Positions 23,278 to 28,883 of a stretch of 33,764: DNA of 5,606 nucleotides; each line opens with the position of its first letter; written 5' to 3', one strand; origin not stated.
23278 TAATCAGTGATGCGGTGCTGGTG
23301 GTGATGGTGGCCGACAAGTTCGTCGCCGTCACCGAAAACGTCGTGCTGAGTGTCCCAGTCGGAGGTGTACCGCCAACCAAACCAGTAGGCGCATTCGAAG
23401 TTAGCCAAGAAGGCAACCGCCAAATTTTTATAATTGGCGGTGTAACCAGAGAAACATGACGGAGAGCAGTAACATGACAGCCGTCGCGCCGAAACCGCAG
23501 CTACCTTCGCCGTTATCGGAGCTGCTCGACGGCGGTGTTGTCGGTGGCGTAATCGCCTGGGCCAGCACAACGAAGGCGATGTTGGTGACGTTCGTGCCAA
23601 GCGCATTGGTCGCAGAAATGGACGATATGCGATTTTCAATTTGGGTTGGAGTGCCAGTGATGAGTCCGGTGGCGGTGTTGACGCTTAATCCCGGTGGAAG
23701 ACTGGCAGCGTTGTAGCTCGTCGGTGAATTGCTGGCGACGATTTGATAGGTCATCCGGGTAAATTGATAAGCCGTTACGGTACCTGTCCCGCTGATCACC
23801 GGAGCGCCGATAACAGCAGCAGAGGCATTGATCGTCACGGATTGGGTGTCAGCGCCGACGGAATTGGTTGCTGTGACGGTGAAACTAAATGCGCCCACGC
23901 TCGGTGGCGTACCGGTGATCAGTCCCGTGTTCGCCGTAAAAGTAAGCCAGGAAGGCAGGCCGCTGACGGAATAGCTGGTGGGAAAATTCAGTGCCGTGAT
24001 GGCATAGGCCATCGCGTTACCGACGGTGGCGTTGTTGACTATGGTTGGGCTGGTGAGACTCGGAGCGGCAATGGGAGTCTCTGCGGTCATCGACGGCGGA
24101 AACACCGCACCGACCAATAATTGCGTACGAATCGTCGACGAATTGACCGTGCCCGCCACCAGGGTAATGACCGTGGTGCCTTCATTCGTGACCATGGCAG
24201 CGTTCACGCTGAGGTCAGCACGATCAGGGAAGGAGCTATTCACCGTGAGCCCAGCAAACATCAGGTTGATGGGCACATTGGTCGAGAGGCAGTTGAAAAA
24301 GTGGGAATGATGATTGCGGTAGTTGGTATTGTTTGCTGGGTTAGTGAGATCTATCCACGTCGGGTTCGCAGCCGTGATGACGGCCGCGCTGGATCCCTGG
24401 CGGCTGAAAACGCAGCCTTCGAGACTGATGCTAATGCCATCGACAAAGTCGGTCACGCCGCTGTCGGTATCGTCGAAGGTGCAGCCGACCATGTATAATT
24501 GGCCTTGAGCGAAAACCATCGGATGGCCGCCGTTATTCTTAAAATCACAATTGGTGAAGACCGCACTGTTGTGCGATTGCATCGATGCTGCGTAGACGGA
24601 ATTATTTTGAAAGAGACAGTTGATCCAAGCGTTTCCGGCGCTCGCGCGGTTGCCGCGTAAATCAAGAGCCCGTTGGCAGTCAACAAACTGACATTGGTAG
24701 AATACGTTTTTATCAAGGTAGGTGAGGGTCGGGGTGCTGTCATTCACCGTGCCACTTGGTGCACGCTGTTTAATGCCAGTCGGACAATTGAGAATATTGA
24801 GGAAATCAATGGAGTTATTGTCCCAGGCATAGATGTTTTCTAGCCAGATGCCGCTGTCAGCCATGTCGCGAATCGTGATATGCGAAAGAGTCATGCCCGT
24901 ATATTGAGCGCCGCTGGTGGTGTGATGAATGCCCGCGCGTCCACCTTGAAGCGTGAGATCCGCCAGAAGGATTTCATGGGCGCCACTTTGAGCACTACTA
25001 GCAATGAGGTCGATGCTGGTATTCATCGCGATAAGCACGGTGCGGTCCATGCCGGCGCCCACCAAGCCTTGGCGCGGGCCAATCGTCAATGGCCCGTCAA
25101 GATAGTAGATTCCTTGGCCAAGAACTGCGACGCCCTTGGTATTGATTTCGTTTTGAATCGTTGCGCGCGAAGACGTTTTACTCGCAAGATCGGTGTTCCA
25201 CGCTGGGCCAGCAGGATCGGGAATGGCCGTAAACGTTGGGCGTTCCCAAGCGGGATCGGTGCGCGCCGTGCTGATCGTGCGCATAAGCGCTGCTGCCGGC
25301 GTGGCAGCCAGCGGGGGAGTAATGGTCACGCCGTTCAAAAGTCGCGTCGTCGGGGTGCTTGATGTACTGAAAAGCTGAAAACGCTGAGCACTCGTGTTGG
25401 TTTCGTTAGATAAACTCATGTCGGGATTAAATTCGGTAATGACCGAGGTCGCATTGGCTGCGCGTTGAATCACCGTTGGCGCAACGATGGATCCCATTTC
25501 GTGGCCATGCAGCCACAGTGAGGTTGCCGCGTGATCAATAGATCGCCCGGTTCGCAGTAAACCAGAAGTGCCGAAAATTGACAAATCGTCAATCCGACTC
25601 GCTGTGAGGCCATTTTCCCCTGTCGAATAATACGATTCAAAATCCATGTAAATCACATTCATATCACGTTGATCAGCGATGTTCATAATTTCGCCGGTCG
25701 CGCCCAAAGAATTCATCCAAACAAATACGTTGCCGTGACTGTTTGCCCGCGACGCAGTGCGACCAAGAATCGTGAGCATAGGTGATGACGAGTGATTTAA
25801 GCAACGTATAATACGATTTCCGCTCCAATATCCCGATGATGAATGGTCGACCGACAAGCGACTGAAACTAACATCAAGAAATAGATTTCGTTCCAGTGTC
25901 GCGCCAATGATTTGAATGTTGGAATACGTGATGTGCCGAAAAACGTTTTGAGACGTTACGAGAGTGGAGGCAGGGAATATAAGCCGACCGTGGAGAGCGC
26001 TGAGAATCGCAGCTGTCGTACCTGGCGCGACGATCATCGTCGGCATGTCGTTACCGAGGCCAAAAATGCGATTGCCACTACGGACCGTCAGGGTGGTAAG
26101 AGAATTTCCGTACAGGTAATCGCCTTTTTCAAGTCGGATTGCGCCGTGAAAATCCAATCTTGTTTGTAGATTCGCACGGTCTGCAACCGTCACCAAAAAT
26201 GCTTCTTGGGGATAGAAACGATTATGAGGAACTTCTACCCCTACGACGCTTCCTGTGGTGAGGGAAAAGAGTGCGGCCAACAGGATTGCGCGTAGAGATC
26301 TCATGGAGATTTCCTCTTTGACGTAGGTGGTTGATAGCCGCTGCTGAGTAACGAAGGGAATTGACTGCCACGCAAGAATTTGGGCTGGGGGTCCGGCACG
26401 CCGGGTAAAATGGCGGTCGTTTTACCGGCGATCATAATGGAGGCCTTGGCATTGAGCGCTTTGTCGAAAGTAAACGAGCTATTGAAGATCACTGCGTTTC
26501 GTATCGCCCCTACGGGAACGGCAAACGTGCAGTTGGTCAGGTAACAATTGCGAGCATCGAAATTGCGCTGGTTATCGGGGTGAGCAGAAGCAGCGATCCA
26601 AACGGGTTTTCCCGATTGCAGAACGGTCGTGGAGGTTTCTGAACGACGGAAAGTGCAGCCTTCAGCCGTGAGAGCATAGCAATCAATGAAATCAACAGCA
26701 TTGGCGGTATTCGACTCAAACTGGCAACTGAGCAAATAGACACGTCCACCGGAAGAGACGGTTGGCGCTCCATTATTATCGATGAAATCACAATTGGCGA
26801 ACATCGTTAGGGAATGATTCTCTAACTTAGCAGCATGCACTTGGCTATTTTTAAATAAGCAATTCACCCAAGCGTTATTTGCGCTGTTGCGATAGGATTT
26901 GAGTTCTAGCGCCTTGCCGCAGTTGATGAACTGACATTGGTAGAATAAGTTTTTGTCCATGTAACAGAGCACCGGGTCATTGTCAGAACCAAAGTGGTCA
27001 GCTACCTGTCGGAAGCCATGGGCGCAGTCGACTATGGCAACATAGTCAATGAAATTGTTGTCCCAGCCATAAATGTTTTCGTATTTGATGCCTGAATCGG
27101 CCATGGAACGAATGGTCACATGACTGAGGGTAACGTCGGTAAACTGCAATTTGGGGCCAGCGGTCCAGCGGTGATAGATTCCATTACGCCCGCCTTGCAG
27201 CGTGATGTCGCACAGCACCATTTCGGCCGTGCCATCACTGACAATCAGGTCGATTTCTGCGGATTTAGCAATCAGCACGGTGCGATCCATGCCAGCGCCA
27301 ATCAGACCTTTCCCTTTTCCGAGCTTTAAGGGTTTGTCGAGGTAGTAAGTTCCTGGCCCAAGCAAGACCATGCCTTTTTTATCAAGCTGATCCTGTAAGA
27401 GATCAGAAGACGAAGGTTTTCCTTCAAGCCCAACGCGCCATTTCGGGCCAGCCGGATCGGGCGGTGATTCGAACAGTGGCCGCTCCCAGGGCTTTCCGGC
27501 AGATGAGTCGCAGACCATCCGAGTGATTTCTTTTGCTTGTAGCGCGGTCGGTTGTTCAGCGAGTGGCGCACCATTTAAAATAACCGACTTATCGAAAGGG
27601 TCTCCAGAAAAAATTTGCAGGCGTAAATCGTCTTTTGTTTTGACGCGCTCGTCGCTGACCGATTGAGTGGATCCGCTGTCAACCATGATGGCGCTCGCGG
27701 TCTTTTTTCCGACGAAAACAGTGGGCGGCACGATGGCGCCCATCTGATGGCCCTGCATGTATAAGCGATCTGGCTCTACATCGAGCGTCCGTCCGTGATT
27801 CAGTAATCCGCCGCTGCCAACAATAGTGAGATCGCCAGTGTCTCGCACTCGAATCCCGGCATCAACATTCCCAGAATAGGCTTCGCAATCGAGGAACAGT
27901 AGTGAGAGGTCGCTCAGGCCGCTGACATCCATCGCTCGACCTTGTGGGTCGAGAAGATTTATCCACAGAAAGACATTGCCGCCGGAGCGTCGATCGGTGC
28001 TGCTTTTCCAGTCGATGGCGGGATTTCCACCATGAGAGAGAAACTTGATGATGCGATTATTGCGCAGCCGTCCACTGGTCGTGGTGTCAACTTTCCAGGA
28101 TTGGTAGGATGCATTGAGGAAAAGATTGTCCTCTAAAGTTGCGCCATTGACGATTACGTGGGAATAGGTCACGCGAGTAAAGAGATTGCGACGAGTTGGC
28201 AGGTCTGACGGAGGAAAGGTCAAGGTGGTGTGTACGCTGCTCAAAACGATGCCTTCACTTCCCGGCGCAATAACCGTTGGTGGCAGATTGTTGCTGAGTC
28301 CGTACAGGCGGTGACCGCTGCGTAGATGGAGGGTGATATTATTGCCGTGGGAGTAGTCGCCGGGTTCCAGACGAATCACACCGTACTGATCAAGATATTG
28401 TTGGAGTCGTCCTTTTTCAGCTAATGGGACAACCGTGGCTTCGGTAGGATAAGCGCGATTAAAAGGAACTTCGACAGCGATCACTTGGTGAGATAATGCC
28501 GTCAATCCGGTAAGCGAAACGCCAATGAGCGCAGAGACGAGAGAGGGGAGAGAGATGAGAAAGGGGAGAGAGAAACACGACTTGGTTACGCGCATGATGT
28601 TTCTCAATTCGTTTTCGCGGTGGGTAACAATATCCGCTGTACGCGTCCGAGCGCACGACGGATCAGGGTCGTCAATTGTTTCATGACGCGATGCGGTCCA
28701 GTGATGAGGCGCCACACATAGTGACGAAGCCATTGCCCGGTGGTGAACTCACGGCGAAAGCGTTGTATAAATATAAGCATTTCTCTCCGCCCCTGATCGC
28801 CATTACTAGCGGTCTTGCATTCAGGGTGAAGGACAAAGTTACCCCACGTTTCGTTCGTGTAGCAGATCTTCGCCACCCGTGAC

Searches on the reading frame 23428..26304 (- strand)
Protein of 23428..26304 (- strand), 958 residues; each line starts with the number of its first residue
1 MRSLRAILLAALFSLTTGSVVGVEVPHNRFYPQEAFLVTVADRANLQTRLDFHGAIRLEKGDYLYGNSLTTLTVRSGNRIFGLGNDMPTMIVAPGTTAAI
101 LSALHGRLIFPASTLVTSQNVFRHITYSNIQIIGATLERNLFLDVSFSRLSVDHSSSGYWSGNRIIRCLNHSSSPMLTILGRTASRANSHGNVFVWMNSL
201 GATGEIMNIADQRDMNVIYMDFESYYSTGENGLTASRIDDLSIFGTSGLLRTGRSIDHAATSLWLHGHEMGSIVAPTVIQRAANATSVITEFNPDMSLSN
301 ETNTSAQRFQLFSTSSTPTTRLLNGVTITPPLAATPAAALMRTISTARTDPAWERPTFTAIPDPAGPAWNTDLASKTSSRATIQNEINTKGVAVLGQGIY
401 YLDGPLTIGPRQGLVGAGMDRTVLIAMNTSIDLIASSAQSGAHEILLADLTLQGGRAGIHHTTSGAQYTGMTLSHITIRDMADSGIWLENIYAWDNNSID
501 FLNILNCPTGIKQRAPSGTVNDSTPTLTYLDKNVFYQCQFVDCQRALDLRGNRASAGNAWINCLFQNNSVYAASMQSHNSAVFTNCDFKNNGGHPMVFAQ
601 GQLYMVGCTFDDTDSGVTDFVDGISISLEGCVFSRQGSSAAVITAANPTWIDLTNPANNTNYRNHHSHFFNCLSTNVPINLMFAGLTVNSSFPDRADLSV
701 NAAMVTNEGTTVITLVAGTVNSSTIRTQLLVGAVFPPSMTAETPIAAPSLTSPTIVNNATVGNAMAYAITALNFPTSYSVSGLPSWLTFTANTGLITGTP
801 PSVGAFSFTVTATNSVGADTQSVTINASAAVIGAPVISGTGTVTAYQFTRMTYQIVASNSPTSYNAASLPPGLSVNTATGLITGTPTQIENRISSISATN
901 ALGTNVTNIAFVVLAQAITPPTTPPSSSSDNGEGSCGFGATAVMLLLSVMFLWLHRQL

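Call 4: search_protein_families(library=pfam, proteins=[window:23428-26304:-], max_evalue=0.001)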
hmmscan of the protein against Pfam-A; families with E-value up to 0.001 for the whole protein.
window:23428-26304:- (958 aa): 2 families
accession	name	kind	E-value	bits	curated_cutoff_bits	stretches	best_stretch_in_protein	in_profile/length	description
PF05345.18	He_PIG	-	3.9e-15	56.5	24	2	748-826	2-94/96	Putative Ig domain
PF13229.12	Beta_helix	-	5.7e-08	33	25.9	1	558-651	34-127/158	Right handed beta helix region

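Call 72: search_protein_families(library=ncbifam, proteins=[window:23428-26304:-], max_evalue=0.001)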
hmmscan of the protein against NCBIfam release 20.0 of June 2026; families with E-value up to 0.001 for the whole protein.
window:23428-26304:- (958 aa): 0 families

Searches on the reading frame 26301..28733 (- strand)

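Call 4: search_protein_families(library=pfam, proteins=[window:26301-28733:-], max_evalue=0.001)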
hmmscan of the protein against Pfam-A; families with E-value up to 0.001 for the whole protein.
window:26301-28733:- (810 aa): 2 families
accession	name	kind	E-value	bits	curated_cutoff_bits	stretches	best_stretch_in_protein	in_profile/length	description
PF13229.12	Beta_helix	-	3e-07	30.6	25.9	1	594-708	33-139/158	Right handed beta helix region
PF12708.12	Pect-lyase_RHGA_epim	-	0.00058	20.2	27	0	450-491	31-72/213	Rhamnogalacturonase A/epimerase, pectate lyase-like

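Call 72: search_protein_families(library=ncbifam, proteins=[window:26301-28733:-], max_evalue=0.001)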
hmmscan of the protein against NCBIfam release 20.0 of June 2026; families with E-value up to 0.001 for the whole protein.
window:26301-28733:- (810 aa): 1 family
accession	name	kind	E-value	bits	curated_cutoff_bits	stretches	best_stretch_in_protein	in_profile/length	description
TIGR03808.1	RR_plus_rpt_1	equivalog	0.00057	18.6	120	0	456-557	71-169/455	TIGR03808 family TAT-translocated repetitive protein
